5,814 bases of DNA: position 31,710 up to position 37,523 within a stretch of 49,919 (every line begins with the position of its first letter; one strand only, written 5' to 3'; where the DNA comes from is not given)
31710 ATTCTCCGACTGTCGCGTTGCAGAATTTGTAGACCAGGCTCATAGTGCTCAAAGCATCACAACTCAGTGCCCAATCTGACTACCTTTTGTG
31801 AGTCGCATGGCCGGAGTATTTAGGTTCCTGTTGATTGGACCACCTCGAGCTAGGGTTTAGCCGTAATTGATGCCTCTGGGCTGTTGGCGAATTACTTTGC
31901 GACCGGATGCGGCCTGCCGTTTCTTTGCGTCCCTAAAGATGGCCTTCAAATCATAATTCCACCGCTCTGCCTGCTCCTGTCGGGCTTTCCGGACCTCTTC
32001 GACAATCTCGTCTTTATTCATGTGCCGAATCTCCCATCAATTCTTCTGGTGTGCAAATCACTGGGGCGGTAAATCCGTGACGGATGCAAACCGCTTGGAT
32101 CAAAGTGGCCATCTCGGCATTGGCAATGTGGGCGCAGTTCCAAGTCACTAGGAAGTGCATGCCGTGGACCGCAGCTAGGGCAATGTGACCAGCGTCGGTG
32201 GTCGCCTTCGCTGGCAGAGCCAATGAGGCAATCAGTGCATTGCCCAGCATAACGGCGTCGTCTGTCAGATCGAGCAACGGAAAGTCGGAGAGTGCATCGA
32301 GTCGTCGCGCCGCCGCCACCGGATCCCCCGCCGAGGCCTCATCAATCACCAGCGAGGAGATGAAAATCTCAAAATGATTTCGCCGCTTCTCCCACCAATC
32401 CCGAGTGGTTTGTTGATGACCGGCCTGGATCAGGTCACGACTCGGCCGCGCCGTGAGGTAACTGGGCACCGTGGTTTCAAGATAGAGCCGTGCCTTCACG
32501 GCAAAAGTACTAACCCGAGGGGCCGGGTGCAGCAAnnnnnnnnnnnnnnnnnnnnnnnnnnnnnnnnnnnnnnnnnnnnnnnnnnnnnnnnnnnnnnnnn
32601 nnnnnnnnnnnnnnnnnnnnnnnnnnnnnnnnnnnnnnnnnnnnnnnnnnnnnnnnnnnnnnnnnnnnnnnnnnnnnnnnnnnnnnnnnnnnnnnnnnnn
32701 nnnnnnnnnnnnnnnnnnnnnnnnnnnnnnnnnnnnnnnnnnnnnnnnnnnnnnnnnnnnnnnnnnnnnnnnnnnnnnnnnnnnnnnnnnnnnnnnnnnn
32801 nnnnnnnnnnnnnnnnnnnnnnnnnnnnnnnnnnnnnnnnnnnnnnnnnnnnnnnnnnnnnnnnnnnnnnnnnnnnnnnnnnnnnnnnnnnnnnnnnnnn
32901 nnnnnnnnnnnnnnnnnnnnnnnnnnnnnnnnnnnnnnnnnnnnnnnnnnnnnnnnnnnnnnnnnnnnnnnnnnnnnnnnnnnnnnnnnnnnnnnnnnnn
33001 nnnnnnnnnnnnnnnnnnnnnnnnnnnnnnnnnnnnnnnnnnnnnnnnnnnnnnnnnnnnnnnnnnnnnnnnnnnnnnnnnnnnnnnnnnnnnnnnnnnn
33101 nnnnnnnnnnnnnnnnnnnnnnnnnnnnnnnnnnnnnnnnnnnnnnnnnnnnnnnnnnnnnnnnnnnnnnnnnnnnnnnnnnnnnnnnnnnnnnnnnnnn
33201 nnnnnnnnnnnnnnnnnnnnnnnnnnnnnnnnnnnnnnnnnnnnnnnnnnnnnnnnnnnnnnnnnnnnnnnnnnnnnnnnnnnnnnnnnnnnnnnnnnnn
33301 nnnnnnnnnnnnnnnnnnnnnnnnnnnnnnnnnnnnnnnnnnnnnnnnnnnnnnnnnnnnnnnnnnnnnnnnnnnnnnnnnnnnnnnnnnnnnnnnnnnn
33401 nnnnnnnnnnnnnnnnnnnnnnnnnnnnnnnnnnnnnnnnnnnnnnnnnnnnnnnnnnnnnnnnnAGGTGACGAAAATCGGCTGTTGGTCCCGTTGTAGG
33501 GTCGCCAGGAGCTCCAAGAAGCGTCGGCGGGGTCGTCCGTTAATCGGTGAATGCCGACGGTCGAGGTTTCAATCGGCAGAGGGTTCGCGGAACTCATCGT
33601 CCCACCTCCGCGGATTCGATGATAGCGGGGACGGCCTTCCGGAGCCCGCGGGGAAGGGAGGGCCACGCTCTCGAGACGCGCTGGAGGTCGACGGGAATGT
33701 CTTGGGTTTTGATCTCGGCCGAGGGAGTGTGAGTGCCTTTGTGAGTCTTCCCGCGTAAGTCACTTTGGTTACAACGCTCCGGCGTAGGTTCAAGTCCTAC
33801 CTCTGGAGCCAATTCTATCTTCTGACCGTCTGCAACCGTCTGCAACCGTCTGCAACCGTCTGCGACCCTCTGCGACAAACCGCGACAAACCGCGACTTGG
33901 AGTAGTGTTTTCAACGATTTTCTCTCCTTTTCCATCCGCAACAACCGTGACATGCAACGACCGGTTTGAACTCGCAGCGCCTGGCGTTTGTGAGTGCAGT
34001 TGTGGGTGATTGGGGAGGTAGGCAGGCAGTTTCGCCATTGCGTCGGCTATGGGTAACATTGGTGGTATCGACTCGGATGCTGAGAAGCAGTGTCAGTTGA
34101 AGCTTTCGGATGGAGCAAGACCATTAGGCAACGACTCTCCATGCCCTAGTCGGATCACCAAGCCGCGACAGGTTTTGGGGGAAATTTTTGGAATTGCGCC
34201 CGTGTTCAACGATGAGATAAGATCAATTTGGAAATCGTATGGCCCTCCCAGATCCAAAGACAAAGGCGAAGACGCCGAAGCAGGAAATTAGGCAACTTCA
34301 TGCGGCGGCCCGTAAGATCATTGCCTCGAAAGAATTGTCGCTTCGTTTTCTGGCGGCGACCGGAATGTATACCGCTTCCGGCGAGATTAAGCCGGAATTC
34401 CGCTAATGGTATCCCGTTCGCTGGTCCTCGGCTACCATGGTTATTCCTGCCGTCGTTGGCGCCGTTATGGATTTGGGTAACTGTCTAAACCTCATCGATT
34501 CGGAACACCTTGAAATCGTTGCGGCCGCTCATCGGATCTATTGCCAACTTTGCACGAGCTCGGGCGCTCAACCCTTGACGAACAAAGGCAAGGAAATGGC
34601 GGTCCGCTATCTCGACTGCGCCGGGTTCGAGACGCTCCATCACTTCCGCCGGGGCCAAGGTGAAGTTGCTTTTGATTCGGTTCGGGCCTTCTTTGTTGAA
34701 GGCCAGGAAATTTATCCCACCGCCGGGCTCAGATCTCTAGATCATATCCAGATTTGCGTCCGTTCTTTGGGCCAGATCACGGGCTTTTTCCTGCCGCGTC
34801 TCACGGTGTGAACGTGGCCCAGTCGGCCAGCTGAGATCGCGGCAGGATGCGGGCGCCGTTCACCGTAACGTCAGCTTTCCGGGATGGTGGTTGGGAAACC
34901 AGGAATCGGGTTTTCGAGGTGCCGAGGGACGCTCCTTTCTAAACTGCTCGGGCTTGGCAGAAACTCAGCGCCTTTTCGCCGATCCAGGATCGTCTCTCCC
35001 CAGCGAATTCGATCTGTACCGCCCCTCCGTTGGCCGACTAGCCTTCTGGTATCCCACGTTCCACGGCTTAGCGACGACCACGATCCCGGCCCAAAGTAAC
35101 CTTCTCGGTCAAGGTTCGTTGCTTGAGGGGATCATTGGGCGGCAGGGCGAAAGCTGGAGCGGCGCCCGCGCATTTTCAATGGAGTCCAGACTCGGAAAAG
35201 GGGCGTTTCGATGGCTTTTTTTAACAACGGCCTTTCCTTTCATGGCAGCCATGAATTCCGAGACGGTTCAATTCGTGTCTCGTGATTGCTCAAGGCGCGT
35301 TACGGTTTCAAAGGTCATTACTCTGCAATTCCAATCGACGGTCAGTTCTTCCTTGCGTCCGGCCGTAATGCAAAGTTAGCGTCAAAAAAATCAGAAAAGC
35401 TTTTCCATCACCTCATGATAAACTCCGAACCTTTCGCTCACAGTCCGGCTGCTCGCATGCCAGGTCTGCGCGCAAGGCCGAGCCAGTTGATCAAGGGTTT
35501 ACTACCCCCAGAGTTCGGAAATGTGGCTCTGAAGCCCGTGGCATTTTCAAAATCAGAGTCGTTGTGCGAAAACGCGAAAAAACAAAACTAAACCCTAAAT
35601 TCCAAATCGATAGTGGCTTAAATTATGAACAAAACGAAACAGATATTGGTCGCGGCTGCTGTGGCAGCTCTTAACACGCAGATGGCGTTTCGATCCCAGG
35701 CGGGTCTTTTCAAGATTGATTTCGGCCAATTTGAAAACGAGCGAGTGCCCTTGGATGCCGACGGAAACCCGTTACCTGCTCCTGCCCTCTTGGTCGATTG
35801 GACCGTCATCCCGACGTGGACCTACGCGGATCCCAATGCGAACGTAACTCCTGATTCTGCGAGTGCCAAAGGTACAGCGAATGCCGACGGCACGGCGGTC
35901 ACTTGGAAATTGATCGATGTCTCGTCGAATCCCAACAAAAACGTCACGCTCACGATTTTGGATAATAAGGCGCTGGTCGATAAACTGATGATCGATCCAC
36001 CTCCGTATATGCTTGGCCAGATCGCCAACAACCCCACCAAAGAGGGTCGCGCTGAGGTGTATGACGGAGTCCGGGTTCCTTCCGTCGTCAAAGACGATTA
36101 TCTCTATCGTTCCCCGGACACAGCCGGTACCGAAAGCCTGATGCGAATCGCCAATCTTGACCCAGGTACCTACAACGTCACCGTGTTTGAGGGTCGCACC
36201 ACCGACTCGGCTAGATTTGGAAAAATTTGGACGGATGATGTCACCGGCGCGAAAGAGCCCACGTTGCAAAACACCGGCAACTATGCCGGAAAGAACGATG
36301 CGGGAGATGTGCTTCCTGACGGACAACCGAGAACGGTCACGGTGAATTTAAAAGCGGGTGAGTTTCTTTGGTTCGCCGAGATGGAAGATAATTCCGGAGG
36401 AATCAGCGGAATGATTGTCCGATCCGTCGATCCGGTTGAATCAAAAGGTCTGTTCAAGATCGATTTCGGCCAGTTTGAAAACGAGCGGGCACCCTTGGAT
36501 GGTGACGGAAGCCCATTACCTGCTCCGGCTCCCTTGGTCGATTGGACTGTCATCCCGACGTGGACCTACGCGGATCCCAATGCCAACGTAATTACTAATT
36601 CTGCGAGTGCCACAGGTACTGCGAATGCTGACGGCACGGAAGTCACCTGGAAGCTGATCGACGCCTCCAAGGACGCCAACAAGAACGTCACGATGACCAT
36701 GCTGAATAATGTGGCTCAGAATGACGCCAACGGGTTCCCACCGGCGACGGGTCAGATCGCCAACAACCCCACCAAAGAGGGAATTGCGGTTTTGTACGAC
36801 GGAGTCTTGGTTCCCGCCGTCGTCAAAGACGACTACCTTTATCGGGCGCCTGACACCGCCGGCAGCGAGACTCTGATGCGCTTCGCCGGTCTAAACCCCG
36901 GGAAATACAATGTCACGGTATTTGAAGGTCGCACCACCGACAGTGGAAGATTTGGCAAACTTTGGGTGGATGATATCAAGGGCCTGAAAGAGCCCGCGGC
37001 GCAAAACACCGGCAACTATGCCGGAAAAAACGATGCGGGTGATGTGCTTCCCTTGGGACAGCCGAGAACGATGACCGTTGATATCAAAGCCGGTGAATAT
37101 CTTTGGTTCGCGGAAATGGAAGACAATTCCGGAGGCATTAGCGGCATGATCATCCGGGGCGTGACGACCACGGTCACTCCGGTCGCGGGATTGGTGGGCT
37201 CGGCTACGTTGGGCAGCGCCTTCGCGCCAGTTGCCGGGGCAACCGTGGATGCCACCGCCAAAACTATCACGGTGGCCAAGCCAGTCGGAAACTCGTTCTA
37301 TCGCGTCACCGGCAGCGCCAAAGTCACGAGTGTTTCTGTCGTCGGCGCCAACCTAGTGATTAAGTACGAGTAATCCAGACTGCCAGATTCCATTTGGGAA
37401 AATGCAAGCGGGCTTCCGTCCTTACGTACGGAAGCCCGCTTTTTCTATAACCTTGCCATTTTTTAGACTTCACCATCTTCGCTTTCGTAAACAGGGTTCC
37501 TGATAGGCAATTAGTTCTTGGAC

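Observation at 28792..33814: Compact (~5 kb) integrative element in tRNA-Asn bounded by perfect 31-bp direct repeats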

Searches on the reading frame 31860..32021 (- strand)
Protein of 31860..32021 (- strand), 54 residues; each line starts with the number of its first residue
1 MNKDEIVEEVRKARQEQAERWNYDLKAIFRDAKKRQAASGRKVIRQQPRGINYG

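Call 8: search_protein_families(library=pfam, max_evalue=0.1, proteins=[window:31860-32021:-])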
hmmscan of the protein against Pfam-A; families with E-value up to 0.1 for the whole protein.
window:31860-32021:- (54 aa): 1 family
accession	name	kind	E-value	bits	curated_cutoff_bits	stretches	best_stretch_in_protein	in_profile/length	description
PF02234.24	CDI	-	0.0046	17.5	25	1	3-25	12-34/49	Cyclin-dependent kinase inhibitor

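Call 44: search_protein_families(library=phrogs, max_evalue=0.001, proteins=[window:31860-32021:-])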
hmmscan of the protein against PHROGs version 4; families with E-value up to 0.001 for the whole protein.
window:31860-32021:- (54 aa): 0 families

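Call 45: search_protein_families(library=ncbifam, max_evalue=0.01, proteins=[window:31860-32021:-])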
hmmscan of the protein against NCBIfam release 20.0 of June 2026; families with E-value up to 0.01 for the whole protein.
window:31860-32021:- (54 aa): 0 families

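Call 46: search_protein_families(library=padloc, max_evalue=0.01, proteins=[window:31860-32021:-])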
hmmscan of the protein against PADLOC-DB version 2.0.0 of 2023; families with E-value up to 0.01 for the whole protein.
window:31860-32021:- (54 aa): 0 families

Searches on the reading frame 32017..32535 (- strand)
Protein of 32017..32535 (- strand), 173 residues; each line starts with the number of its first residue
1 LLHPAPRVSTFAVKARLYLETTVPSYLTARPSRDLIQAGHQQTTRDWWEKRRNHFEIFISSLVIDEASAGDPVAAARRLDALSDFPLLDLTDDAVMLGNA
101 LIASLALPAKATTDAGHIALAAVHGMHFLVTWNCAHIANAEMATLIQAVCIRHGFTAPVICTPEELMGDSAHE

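Call 8: search_protein_families(library=pfam, max_evalue=0.1, proteins=[window:32017-32535:-])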
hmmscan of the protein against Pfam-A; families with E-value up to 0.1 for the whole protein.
window:32017-32535:- (173 aa): 1 family
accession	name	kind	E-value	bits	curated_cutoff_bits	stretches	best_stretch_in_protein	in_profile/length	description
PF01850.27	PIN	-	0.0004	21.4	23.6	1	42-129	19-108/120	PIN domain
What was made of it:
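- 32014..32535 (-): PIN-like (VapC-like) gene immediately downstream of Rep. Pfam PIN E 4e-4, 21.4 bits against a cut-off of 23.6 (call 8).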

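Call 44: search_protein_families(library=phrogs, max_evalue=0.001, proteins=[window:32017-32535:-])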
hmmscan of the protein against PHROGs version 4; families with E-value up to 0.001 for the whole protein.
window:32017-32535:- (173 aa): 0 families

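Call 45: search_protein_families(library=ncbifam, max_evalue=0.01, proteins=[window:32017-32535:-])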
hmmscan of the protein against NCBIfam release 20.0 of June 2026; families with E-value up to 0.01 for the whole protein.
window:32017-32535:- (173 aa): 0 families

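Call 46: search_protein_families(library=padloc, max_evalue=0.01, proteins=[window:32017-32535:-])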
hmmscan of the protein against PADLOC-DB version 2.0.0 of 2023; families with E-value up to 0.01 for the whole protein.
window:32017-32535:- (173 aa): 0 families

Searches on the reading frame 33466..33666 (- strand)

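Call 8: search_protein_families(library=pfam, max_evalue=0.1, proteins=[window:33466-33666:-])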
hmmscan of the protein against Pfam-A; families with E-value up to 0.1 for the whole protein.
window:33466-33666:- (67 aa): 1 family
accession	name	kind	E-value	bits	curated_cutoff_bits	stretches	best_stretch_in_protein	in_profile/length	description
PF21380.2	Nrd1-Seb1_dom2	-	0.088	13.3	27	0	34-62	16-42/57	Nrd1/Seb1, domain 2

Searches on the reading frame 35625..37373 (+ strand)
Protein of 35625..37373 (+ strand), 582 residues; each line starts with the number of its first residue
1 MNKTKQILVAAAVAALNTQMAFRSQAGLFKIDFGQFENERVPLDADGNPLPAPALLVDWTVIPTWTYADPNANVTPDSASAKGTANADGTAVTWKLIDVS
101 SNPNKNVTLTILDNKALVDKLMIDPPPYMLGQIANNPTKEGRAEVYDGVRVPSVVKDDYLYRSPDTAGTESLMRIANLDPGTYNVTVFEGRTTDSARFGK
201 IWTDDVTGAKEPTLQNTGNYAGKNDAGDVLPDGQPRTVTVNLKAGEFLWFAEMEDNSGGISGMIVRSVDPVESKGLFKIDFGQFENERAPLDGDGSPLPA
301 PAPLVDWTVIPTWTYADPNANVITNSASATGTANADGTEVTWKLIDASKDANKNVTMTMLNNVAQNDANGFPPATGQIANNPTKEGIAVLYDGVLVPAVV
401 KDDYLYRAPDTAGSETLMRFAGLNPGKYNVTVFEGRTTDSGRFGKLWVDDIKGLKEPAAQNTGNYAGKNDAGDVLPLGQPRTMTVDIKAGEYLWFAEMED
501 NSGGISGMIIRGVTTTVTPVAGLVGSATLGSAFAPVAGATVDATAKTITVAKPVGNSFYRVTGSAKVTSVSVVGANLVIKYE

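Call 29: find_encoding_contigs(protein=window:35625-37373:+, flank=10000, max_places=10)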
Protein window:35625-37373:+ (582 aa): no gene with exactly this product is on record in the collection.
